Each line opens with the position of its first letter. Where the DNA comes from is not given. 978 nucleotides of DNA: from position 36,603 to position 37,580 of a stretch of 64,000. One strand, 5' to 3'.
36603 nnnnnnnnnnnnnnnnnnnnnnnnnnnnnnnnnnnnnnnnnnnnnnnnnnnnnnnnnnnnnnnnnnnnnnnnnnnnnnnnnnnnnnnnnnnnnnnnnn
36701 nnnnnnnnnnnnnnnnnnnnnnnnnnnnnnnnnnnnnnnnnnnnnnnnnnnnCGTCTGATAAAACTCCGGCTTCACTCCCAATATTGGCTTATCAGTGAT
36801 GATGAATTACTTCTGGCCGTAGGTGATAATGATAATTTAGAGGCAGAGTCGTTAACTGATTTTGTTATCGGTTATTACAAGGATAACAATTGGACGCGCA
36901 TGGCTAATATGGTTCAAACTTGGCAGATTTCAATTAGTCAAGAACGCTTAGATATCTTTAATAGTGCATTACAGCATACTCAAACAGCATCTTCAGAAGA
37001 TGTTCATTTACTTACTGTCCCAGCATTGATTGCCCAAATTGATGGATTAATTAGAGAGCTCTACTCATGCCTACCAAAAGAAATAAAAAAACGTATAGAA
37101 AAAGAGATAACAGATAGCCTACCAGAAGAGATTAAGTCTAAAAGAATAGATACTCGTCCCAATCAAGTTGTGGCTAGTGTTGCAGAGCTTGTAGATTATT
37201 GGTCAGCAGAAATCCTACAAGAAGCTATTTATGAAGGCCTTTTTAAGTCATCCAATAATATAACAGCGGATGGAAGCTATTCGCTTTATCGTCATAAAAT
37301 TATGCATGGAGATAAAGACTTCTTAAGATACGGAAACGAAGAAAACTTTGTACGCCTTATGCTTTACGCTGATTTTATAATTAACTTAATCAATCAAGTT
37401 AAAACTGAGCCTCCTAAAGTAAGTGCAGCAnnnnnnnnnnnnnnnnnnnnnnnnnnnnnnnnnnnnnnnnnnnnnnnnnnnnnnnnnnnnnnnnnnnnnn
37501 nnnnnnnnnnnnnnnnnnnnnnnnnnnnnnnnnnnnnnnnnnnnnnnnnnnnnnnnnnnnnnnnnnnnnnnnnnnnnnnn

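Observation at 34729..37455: hipB-hipA operon with a start/stop-overlapped third gene carrying a HEPN-like R-x4-H motif (candidate three-component toxin / abortive-infection module)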

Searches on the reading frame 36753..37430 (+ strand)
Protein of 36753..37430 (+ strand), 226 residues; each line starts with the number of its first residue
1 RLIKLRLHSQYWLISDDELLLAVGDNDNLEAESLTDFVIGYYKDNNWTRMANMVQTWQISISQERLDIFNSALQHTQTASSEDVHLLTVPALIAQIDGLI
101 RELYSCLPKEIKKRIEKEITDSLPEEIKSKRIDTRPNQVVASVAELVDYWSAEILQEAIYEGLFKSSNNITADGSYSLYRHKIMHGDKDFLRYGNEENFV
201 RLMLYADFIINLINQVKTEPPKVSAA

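Call 29: search_solved_structures(query=A2, max_evalue=10, show_alignments=3)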
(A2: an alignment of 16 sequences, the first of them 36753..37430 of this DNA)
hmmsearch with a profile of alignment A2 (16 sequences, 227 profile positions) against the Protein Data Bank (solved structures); distinct sequences matched with E-value up to 10: 1.
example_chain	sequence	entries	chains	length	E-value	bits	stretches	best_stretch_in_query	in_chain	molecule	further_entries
6rxu_CW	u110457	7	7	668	0.27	13.9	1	108-169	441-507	Ribosome biogenesis protein ENP2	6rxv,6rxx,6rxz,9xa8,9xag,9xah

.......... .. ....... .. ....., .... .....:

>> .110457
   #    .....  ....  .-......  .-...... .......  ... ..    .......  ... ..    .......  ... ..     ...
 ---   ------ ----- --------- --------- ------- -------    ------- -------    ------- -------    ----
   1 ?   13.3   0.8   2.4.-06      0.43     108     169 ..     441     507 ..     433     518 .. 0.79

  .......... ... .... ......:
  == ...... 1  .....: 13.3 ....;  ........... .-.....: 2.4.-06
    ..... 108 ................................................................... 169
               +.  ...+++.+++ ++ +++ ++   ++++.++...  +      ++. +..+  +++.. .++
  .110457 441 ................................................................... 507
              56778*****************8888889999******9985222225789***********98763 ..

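Call 37: find_related_loci(query=A2, collection=genome_contigs, flank=6000)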
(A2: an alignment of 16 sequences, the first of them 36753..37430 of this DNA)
Query A2 (226 aa) in genome_contigs; peptide patterns used: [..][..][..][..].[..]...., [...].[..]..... (x = any residue, [..] = any of these).
53 stretches matched a pattern; 25 encode a relative of the query (tblastn E <= 1e-3); 25 distinct loci.
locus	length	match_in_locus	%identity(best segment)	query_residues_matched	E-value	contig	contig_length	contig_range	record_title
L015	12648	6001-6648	61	2-217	1e-88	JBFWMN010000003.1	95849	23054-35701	MAG: Pseudobdellovibrionaceae bacterium isolate CA_2019_NHSR_90 NODE_634_length_95849_cov_4.493335_NHSR, whole genome sh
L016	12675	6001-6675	58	2-226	3e-87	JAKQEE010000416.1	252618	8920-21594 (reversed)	MAG: Pseudomonadota bacterium isolate USDE_maxbin.087_sub k141_492705, whole genome shotgun sequence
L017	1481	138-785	60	2-217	4e-93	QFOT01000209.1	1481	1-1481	MAG: Micavibrio aeruginosavorus isolate S2_006_000_R2_64 S2_006_000_R2_scaffold_36575, whole genome shotgun sequence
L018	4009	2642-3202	27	20-215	4e-14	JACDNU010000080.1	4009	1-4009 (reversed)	MAG: Archaeoglobus sp. isolate GB_MAG3_049 c_000000019781, whole genome shotgun sequence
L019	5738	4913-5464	30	18-213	4e-13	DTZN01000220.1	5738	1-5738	MAG TPA_asm: Hydrogenothermaceae bacterium isolate UWMA-0248 k99_361309, whole genome shotgun sequence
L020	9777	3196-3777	26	19-212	1e-12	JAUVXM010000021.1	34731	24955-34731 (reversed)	MAG: Candidatus Aminicenantes bacterium isolate CSMAG_1216 CSMAG_1216_k141_1860897_length_34731_cov_38.9517, whole genom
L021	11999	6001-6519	26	38-209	5e-12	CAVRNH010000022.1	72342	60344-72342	MAG: uncultured Methanosarcinaceae archaeon isolate MFD05674.bin.2.15 genome assembly, contig: contig_16698, whole genom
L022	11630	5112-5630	25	21-212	1e-10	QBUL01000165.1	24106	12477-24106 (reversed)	ANME-1 cluster archaeon GoMg1 GOMG1_25, whole genome shotgun sequence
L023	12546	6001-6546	27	14-210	2e-10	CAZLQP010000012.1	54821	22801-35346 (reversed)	MAG TPA_asm: uncultured Burkholderiales bacterium isolate binchicken_co193_87 genome assembly, contig: NODE_228_length_5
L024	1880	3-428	27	61-212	7e-10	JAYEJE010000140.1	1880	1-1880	MAG: Methanobacteriota archaeon isolate MAG172 MAG172_140, whole genome shotgun sequence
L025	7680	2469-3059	23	5-212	7e-10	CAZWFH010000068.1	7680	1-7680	MAG TPA_asm: uncultured Atribacterota bacterium isolate binchicken_co228_37 genome assembly, contig: NODE_15117_length_7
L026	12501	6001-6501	28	30-212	1e-9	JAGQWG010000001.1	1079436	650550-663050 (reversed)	MAG: Ignavibacteriae bacterium isolate HKST-UBA122 2012-05-30_1_(paired)_contig_415, whole genome shotgun sequence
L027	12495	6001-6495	28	41-213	5e-9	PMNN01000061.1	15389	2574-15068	MAG: Methanobacterium sp. isolate fen_9 73.20100900_E3D.91_contig_64649, whole genome shotgun sequence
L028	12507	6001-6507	26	41-214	6e-9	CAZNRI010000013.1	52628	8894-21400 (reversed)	MAG TPA_asm: uncultured Brevefilum sp. isolate binchicken_co211_279 genome assembly, contig: NODE_327_length_52628_cov_1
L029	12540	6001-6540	23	20-209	7e-9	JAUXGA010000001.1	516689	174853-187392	MAG: bacterium isolate CSMAG_2917 CSMAG_2917_k117_7655190_length_516689_cov_13.9995, whole genome shotgun sequence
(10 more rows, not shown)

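Call 38: find_related_loci(query=A2, collection=viral_contigs, flank=6000)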
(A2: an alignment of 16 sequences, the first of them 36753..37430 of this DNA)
Query A2 (226 aa) in viral_contigs; peptide patterns used: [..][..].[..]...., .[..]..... (x = any residue, [..] = any of these).
40 stretches matched a pattern; 5 encode a relative of the query (tblastn E <= 1e-3); 5 distinct loci.
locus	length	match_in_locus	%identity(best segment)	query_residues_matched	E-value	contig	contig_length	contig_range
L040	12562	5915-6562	61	2-217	2e-89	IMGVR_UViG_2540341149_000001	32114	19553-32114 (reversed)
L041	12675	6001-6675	58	2-226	7e-88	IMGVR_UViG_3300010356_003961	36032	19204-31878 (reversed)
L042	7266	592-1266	58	2-226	7e-88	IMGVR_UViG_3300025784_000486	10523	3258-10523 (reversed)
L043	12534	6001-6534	24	20-212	4e-10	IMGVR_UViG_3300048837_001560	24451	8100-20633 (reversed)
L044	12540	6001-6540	22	41-215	4e-8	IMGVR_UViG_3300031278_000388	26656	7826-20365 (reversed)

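Call 40: predict_structure(alignment_id=A2)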
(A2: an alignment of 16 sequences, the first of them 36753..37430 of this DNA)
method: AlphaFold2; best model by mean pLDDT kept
length: 226 residues; sequences in the alignment: 16
mean_pLDDT: 84.7   pTM: 0.86
mean pLDDT of the five models: 84.7, 84.6, 83.6, 83.2, 81.9
residues with pLDDT >= 90: 113; 70-90: 77; 50-70: 32; < 50: 4
segments of 3 or more residues with pLDDT < 50: 223-226
pLDDT, mean of each block of 10 residues (from residue 1): 69 85 72 81 94 94 96 94 90 96 93 90 80 88 91 90 76 66 72 87 96 87 47
secondary structure, 60 per line:
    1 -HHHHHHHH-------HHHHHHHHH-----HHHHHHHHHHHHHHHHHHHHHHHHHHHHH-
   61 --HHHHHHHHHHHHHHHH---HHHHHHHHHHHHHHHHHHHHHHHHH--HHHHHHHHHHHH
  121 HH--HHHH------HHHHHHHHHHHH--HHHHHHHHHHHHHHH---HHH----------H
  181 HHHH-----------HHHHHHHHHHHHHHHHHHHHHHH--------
elements in order: H2-9 H17-25 H31-59 H63-78 H82-106 H109-122 H125-128 H135-146 H149-163 H180-184 H196-218

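Call 41: search_protein_representatives(alignment_id=A2)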
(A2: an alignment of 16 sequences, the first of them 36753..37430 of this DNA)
Query: 16 sequences, 227 profile positions. Proteins with E-value up to 0.001 (for the whole library): 1182; up to 1e-10: 444; up to 1e-30: 31. The best 150 are listed.
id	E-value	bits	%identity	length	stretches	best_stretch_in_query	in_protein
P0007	1.6e-99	348.4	-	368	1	1-225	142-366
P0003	3.2e-90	318.0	-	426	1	2-224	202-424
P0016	7.5e-88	310.2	-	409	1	2-225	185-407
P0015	1.1e-87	309.6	-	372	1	1-223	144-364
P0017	8.4e-87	306.8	-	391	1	1-225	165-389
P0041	6.1e-85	300.7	-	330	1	1-222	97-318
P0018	1.4e-81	289.7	-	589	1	2-224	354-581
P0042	2.0e-78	279.4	-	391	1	2-225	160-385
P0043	5.5e-56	206.0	-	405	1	3-219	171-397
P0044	7.2e-56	205.6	-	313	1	3-221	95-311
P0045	4.1e-55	203.1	-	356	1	2-222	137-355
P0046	6.5e-50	186.1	-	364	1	2-224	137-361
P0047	2.4e-49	184.2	-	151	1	94-225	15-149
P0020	1.9e-48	181.3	-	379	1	6-215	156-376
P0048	4.7e-47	176.7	-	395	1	2-219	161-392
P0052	3.5e-34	134.6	-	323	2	7-212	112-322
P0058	1.7e-32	129.2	-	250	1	10-211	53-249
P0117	3.9e-27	111.6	-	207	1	12-212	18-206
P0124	5.1e-27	111.2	-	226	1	7-212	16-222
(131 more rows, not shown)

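Call 44: search_protein_families(library=pfam, alignment_id=A3, max_evalue=0.1)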
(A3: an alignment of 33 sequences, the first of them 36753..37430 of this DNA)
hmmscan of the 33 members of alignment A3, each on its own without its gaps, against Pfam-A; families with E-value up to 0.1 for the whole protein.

A. member 1, window:36753-37430:+ (226 aa): 1 family
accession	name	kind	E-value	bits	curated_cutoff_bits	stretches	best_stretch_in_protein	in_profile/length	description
PF03296.19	Pox_polyA_pol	-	0.026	14.8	22.6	1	143-210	30-94/148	Poxvirus poly(A) polymerase nucleotidyltransferase domain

B. families by the number of members that match (of 33 scanned): 20 families
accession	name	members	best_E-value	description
PF25100.1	DUF7809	1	0.00093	Domain of unknown function (DUF7809)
PF03181.20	BURP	1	0.0025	BURP domain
PF04446.17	Thg1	1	0.0032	tRNAHis guanylyltransferase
PF06103.16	DUF948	1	0.0073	Bacterial protein of unknown function (DUF948)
PF04420.19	CHD5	1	0.0095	CHD5-like protein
PF06941.18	NT5C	1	0.011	5' nucleotidase, deoxy (Pyrimidine), cytosolic type C protein (NT5C)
PF19970.4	VMAP-M9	1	0.012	vWA-MoxR associated protein middle region (VMAP-M) 9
PF03296.19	Pox_polyA_pol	1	0.026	Poxvirus poly(A) polymerase nucleotidyltransferase domain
PF24741.1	AlkZ-rel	1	0.026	AlkZ related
PF07030.17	Phage_Mu_Gp36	1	0.026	Bacteriophage Mu, Gp36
PF12451.13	VPS11_C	1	0.028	Vacuolar protein sorting protein 11 C terminal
PF08404.15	Baculo_p74_N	1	0.028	Baculoviridae P74 N-terminal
PF04012.17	PspA_IM30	1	0.036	PspA/IM30 family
PF24764.1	rva_4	1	0.036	Integrase core domain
PF07055.18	Eno-Rase_FAD_bd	1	0.044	Enoyl reductase FAD binding domain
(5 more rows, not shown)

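Call 46: fold_search(model_id=the predicted structure, library=pdb)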
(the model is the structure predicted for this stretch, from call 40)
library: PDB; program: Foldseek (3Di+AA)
matches with E <= 10: 34; with E <= 0.001: 0
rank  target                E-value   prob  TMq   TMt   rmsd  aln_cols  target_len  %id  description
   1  8uao_A                3.4e+00  0.09  0.25  0.25  13.6       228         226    9  DpHF18 filament (released 2024-04-10)
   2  5m0i_A                3.8e+00  0.06  0.19  0.19  15.8       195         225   12  Crystal structure of the nuclear complex with She2p and the ASH1 mRNA E3-localization element (released 2017-01-18)
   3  6qv1_A                4.5e+00  0.03  0.15  0.08  22.2       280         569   16  Structure of ATPgS-bound outward-facing TM287/288 in complex with nanobody Nb_TM1 (released 2019-05-29)
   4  5jwf_B                5.0e+00  0.03  0.18  0.07  20.3       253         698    9  Crystal structure of Porphyromonas gingivalis DPP11 (released 2017-06-14)
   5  7sax_A                5.2e+00  0.02  0.15  0.16  19.7       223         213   12  Structure of GldLM, the proton-powered motor that drives Type IX protein secretion and gliding motility in Sphingobact (released 2022-03-23)
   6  7kqt_A                5.2e+00  0.01  0.10  0.11  17.8       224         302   11  A 1.84-A resolution crystal structure of heme-dependent L-tyrosine hydroxylase in complex with 3-fluoro-L-tyrosine and (released 2021-03-31)
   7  6fc4                  5.7e+00  0.03  0.14  0.07  15.7       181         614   15  The X-ray Structure of Lytic Transglycosylase Slt inactive mutant E503Q from Pseudomonas aeruginosa (released 2018-04-18)
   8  7kqu_A                6.0e+00  0.01  0.12  0.10  17.6       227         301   10  A 1.58-A resolution crystal structure of ferric-hydroperoxo intermediate of L-tyrosine hydroxylase in complex with 3-f (released 2021-03-31)
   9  2ffl_D                6.2e+00  0.04  0.16  0.07  17.2       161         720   10  Crystal Structure of Dicer from Giardia intestinalis (released 2006-01-24)
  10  5sdc_A                6.5e+00  0.01  0.14  0.07  18.5       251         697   10  PanDDA analysis group deposition -- Crystal Structure of Porphyromonas gingivalis in complex with Z2856434912 (released 2022-02-09)
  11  9e5c_1t               6.8e+00  0.02  0.13  0.03  34.0       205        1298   13  Cryo-EM structure of 96 nm repeat of microtubule doublet from T. brucei flagellum (released 2025-03-12)
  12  5jwf_A                7.2e+00  0.03  0.19  0.08  20.2       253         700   11  Crystal structure of Porphyromonas gingivalis DPP11 (released 2017-06-14)
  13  9itr_Z                7.2e+00  0.02  0.18  0.17  17.3       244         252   10  Chloroflexus aurantiacus ATP synthase, state 3, focused refinement of FO and peripheral stalk (released 2025-03-19)
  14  6ivq_E                7.5e+00  0.02  0.17  0.14  23.0       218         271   13  Crystal structure of a membrane protein S19A (released 2019-11-06)
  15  9kvx_A                7.5e+00  0.01  0.13  0.11  19.0       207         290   12  Cryo-EM structure of SLC30A10 in Mn2+-bound state, determined in inward-facing conformation (released 2025-10-15)
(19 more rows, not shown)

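Call 56: search_protein_families(library=pfam, proteins=[L015:3043-3816:+], max_evalue=0.1)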
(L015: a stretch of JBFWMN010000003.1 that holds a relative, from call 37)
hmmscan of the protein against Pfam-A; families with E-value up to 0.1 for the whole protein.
L015:3043-3816:+ (258 aa): 2 families
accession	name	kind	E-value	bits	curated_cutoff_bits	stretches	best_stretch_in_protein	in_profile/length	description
PF00149.33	Metallophos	-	6.3e-13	50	21.5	1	1-217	1-191/191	Calcineurin-like phosphoesterase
PF12850.12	Metallophos_2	-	5e-09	36.8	27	1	1-85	1-73/154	Calcineurin-like phosphoesterase superfamily domain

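Call 81: search_protein_families(library=pfam, alignment_id=A7, max_evalue=0.00001)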
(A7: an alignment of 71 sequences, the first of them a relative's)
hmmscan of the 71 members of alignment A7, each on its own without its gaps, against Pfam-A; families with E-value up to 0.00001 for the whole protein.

A. member 1, L018:92-625:+ (178 aa): 0 families

B. families by the number of members that match (of 71 scanned): 99 families (the first 25 are shown)
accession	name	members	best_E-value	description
PF00515.34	TPR_1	2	1.9e-122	Tetratricopeptide repeat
PF13414.12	TPR_11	2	9.5e-99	TPR repeat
PF02384.22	N6_Mtase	2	5.3e-98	N-6 DNA Methylase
PF13181.12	TPR_8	2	1.1e-85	Tetratricopeptide repeat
PF13431.12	TPR_17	2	1.5e-85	Tetratricopeptide repeat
PF07719.23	TPR_2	2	4.1e-85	Tetratricopeptide repeat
PF13424.12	TPR_12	2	7.9e-53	Tetratricopeptide repeat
PF13432.12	TPR_16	2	1.2e-46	Tetratricopeptide repeat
PF14559.12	TPR_19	2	8.8e-45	Tetratricopeptide repeat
PF01980.22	TrmO_N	2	3.8e-43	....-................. O N-terminal domain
PF13371.12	TPR_9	2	1.5e-41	Tetratricopeptide repeat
PF13428.12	TPR_14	2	2.1e-38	Tetratricopeptide repeat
PF23914.1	TPR_CcmH_CycH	2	3.6e-29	Cytochrome c-type biogenesis protein H TPR domain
PF13174.12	TPR_6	2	2e-26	Tetratricopeptide repeat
PF13374.12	TPR_10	2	4.8e-23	Tetratricopeptide repeat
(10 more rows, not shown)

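Call 82: search_protein_families(library=padloc, proteins=[P0052, P0058, P0117], max_evalue=0.01)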
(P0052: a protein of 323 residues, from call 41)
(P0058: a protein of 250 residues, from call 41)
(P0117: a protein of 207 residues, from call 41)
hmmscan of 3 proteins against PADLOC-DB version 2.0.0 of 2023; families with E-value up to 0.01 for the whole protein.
P0052 (323 aa): 0 families

P0058 (250 aa): 0 families

P0117 (207 aa): 0 families

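Call 85: fold_search(model_id=the predicted structure, library=viral)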
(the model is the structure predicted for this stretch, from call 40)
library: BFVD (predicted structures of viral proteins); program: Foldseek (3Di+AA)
matches with E <= 10: 71; with E <= 0.001: 0
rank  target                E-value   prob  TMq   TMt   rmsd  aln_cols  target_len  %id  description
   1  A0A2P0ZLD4            5.2e-01  0.91  0.50  0.37   8.9       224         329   16  (no name in the UniProt tables at hand)
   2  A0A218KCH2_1          1.1e+00  0.05  0.14  0.05  33.3       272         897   12  (no name in the UniProt tables at hand)
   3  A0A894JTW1            1.2e+00  0.13  0.23  0.17  19.9       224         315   12  (no name in the UniProt tables at hand)
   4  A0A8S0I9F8            1.7e+00  0.07  0.19  0.19  21.2       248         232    9  (no name in the UniProt tables at hand)
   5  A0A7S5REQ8            2.1e+00  0.04  0.14  0.12  18.0       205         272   15  (no name in the UniProt tables at hand)
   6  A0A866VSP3            2.2e+00  0.12  0.27  0.20  20.4       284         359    6  G protein-coupled receptor-4B [Elephant endotheliotropic herpesvirus 3A]
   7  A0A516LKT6            2.5e+00  0.06  0.17  0.09  27.3       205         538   16  (no name in the UniProt tables at hand)
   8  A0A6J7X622            2.6e+00  0.07  0.20  0.24  16.8       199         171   12  Uncharacterized protein [uncultured Caudovirales phage]
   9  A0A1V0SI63            2.9e+00  0.05  0.18  0.08  16.7       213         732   15  Uncharacterized protein [Klosneuvirus KNV1]
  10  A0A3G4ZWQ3            3.0e+00  0.06  0.19  0.12  15.9       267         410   10  Uncharacterized protein [Edafosvirus sp.]
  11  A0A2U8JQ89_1          4.0e+00  0.06  0.21  0.06  20.0       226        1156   12  Polyprotein (Fragment) [Renmark bee virus 2]
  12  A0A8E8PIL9            4.1e+00  0.02  0.16  0.08  20.1       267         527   11  Outer capsid protein VP5 [Corriparta virus]
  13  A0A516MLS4            4.3e+00  0.02  0.13  0.08  31.0       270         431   11  (no name in the UniProt tables at hand)
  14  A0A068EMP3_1          4.5e+00  0.02  0.13  0.05  30.0       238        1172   13  Putative tail protein [Bacillus phage CP-51]
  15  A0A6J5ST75            5.0e+00  0.08  0.20  0.22  14.2       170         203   11  Uncharacterized protein [uncultured Caudovirales phage]
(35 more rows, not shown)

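Call 90: search_dna_similar(query=P0124, collection=plasmids, mode=protein, max_evalue=0.001)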
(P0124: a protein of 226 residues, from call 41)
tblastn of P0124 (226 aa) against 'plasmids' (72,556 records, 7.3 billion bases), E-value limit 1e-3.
No match.

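Call 91: search_dna_similar(query=P0124, collection=phages, mode=protein, max_evalue=0.001)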
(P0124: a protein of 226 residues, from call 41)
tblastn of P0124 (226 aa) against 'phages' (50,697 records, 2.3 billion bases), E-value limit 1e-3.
Records with a match: 1; places in all: 1; records where one place covers at least 80% of the query: 1.
Best place of each record, by identity: <60% 1.
By first word of the organism name: Clostridium 1.
By host as written in the record: Clostridium perfringens 1.
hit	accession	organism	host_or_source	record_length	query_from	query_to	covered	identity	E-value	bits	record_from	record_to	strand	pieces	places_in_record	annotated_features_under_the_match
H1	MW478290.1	Clostridium phage phiCp-B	Clostridium perfringens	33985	3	225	99%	24.1%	5e-4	47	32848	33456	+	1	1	hypothetical protein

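Call 92: find_homologous_proteins(query=A3, max_evalue=0.001)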
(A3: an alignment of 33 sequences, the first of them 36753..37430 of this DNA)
Query A3 (33 sequences) (226 aa, profile of the alignment): 33 proteins with E <= 0.001 among 8000 candidates.
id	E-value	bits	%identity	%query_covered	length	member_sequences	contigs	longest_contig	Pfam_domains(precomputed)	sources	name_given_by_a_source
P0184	1.5e-76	276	25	85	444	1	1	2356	-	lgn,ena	-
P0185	6.8e-75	271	23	85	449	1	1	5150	-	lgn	-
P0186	4.7e-72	261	19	85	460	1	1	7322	-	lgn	-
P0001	1.9e-68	249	100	100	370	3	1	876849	-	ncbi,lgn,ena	-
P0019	2.3e-64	236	32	95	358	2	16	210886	-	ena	-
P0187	6.4e-64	235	22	84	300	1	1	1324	-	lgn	-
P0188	2.6e-63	233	26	80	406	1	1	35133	-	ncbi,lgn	-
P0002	4.8e-59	219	63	96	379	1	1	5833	-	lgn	-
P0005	4.2e-58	215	60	96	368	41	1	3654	-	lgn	-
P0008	8.6e-58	214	59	96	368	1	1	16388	-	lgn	-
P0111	1.2e-57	214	27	79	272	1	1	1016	-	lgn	-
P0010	1.3e-57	214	56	96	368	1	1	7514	-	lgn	-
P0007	6.9e-57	211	59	96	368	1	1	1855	-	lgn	-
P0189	1.5e-56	210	29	77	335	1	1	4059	-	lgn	-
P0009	1.9e-56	210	58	96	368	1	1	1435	-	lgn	-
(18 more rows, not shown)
